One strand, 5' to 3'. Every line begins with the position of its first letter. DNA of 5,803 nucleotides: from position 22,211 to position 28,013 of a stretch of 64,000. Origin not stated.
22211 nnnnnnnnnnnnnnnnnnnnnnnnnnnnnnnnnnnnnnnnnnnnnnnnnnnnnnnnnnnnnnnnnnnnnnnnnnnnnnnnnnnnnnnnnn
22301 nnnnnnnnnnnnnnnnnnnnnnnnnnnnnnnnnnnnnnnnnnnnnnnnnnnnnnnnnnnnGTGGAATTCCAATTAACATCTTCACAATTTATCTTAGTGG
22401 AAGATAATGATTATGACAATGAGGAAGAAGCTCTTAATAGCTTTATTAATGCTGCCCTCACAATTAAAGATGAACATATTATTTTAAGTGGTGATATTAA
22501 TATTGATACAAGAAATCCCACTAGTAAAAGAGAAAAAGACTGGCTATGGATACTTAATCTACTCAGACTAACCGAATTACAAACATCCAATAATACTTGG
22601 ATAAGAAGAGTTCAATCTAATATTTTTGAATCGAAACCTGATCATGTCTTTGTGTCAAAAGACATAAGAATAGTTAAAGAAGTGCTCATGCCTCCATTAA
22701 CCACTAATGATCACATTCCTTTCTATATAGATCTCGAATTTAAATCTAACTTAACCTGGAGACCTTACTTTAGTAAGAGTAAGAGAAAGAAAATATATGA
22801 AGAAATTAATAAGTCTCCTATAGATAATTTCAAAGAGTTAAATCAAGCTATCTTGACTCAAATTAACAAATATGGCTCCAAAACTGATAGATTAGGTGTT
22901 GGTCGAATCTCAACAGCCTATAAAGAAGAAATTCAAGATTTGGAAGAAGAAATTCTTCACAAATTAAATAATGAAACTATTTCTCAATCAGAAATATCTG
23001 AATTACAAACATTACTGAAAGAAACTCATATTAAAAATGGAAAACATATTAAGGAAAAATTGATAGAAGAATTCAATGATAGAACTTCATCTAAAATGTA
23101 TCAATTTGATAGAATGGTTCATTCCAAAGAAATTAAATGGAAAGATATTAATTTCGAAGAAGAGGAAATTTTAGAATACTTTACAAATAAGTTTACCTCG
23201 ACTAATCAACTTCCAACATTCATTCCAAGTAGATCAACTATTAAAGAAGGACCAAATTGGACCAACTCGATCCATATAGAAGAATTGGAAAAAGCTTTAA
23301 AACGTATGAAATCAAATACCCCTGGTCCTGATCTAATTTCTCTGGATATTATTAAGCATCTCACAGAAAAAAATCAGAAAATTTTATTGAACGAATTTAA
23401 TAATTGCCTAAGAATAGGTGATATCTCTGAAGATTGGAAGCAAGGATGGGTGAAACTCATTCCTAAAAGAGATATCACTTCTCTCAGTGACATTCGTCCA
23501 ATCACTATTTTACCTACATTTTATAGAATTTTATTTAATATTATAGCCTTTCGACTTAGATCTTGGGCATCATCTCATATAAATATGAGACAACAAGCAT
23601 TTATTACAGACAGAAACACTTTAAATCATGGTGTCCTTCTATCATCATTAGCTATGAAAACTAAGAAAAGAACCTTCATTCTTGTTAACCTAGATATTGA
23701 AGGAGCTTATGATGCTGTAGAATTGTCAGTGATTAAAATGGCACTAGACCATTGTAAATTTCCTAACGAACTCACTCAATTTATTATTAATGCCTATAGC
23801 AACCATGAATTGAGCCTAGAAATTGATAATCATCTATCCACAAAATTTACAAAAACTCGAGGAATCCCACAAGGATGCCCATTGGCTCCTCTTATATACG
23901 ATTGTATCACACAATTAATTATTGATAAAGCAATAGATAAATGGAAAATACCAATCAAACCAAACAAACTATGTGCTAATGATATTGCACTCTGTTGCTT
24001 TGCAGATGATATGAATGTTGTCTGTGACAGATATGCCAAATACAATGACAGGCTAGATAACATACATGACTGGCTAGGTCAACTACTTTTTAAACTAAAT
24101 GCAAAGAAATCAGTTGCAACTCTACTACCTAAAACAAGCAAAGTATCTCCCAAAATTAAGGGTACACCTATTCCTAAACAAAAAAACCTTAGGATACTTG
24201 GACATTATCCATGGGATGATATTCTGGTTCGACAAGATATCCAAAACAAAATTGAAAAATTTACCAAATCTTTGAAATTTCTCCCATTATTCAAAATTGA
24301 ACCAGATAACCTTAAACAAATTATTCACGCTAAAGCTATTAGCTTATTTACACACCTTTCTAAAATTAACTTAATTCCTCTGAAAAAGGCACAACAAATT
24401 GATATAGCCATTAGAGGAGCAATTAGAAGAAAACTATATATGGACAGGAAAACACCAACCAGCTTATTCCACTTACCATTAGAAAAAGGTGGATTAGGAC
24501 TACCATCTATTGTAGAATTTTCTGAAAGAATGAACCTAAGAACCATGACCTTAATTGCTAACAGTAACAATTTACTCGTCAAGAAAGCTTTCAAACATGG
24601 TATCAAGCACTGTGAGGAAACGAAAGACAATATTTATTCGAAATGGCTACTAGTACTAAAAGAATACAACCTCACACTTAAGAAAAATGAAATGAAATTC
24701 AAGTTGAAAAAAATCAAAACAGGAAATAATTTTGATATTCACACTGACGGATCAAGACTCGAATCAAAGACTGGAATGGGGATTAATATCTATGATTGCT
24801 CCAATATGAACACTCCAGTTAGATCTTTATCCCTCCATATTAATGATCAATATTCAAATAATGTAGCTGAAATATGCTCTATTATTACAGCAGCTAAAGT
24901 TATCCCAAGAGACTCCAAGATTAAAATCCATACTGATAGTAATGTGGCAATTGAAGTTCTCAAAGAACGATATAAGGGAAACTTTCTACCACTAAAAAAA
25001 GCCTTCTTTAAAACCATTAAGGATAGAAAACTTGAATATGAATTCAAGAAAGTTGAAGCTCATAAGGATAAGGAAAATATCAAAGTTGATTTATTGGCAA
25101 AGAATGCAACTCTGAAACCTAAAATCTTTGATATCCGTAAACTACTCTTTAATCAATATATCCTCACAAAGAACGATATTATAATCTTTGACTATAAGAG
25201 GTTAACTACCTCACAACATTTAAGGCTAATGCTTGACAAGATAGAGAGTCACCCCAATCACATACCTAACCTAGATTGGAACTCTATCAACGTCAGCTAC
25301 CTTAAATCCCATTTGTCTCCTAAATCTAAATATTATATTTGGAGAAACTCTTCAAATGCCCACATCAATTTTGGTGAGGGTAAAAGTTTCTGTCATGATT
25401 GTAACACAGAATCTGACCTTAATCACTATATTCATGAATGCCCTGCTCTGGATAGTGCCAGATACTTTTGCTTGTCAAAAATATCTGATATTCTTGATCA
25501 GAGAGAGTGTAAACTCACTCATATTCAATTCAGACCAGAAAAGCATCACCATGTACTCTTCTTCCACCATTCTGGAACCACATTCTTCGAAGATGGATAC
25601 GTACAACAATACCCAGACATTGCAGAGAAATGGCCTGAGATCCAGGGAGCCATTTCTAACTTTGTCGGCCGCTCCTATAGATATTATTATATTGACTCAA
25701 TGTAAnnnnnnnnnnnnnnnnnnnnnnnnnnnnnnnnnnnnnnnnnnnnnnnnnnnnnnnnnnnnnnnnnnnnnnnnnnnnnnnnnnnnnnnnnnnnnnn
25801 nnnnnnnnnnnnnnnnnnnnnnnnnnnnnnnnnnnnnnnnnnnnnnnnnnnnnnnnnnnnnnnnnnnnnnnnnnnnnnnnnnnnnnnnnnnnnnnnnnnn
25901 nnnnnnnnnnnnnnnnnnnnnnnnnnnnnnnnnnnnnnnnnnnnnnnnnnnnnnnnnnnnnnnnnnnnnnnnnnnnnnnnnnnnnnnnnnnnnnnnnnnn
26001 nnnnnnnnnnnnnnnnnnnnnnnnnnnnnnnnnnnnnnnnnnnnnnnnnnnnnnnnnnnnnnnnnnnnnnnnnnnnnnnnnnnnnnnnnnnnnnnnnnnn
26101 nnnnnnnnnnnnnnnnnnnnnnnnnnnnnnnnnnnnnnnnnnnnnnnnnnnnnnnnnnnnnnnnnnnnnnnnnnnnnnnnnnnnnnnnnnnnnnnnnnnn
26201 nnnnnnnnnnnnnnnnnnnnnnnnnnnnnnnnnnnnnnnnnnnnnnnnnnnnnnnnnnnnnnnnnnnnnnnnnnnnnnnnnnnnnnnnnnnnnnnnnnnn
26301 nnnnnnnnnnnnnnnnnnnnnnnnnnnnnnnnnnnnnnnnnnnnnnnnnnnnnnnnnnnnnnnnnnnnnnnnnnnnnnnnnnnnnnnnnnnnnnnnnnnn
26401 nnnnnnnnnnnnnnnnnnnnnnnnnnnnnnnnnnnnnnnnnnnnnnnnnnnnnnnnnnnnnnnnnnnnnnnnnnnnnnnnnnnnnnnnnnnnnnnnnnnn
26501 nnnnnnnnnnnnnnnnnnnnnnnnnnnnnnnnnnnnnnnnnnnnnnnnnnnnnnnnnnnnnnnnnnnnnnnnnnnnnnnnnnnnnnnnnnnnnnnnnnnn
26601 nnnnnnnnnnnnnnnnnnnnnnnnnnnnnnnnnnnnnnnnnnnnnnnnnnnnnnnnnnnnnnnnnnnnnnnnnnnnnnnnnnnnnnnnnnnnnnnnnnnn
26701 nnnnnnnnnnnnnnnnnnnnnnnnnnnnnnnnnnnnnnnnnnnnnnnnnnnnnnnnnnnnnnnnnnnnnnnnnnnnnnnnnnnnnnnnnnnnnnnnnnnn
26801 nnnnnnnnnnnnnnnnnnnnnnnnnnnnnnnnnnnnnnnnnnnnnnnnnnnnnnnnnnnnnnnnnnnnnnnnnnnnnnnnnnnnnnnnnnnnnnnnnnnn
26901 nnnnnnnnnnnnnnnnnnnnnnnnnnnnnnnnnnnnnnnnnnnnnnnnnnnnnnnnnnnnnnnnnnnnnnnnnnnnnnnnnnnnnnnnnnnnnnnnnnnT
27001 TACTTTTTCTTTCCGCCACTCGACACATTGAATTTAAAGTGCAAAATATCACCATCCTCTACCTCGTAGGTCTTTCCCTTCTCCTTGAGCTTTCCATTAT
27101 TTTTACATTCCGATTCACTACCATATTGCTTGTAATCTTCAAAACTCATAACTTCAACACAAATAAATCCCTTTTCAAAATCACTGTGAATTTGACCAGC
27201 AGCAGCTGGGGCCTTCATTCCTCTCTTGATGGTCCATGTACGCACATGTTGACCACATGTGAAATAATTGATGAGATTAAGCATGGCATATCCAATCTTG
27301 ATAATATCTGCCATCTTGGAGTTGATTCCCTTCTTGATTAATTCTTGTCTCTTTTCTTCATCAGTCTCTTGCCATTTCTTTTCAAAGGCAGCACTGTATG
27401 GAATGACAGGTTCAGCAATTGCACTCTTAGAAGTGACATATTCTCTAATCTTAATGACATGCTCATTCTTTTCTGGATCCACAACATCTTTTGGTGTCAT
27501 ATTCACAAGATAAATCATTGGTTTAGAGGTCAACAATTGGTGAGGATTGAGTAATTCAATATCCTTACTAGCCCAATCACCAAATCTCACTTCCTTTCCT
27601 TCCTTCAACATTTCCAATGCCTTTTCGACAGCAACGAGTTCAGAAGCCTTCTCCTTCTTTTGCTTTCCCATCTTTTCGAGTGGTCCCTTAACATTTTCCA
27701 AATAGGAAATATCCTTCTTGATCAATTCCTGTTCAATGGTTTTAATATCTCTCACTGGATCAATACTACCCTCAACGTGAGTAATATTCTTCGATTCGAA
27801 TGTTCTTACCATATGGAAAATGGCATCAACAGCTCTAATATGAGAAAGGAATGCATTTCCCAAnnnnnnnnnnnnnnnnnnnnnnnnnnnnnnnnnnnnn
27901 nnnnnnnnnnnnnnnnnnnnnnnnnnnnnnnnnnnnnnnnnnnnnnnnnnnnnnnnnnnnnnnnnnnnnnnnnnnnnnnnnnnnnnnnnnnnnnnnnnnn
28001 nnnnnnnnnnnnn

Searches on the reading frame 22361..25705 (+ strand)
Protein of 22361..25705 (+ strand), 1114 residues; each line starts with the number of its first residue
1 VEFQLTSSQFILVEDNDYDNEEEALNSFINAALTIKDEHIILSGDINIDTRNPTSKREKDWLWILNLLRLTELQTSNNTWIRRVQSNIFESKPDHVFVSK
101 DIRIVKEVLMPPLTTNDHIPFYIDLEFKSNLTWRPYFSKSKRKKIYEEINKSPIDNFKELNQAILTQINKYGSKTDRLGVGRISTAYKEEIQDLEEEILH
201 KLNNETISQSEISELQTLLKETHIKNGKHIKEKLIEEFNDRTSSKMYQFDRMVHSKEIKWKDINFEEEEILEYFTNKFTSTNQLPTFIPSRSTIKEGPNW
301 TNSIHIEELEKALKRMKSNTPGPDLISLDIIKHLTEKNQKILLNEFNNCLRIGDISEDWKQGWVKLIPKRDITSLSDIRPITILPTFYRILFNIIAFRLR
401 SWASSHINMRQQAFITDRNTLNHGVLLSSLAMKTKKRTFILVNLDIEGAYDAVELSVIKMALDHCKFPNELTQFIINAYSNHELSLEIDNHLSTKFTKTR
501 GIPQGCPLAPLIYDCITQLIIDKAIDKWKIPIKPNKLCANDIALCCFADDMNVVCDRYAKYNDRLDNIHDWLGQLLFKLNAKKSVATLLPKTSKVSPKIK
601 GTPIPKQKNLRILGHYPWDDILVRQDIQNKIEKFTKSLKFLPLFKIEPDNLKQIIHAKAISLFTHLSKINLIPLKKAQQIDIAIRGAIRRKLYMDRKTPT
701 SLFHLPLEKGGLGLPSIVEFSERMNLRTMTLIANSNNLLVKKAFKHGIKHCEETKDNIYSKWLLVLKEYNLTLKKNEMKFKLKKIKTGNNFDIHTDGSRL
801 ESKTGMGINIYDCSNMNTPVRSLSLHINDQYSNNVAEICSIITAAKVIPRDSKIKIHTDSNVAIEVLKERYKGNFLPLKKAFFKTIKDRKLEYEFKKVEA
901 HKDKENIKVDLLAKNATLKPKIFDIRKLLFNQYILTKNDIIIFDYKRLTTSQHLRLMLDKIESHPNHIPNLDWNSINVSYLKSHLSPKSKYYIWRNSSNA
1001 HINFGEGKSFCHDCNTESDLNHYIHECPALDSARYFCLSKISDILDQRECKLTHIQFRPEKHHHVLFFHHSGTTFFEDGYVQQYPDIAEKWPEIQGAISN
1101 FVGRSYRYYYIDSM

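Call 32: search_protein_families(library=pfam, proteins=[window:22361-25705:+], max_evalue=0.001)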
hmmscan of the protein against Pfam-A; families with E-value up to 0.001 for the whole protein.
window:22361-25705:+ (1114 aa): 2 families
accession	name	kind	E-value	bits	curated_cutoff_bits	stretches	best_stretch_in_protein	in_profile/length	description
PF00078.32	RVT_1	-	4.1e-28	98.9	29.6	1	367-615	1-203/205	Reverse transcriptase (RNA-dependent DNA polymerase)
PF00075.30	RNase_H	-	3.8e-11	43.8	25.8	1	792-916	5-139/141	RNase H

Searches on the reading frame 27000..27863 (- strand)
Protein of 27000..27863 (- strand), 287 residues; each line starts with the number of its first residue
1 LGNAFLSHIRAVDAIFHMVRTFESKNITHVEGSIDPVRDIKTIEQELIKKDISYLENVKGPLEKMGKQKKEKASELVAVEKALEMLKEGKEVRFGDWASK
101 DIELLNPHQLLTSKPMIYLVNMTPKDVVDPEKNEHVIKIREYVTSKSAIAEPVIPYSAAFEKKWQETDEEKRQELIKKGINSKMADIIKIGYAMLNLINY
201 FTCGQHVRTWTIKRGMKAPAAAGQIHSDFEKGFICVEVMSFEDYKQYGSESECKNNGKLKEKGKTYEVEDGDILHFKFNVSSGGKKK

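Call 75: search_protein_families(library=pfam, proteins=[window:27000-27863:-], max_evalue=0.001)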
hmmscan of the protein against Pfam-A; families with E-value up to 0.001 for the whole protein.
window:27000-27863:- (287 aa): 1 family
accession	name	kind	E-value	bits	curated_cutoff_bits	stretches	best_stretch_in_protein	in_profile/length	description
PF06071.19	YchF-GTPase_C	-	6.3e-35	119.6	27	1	197-279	1-84/84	Protein of unknown function (DUF933)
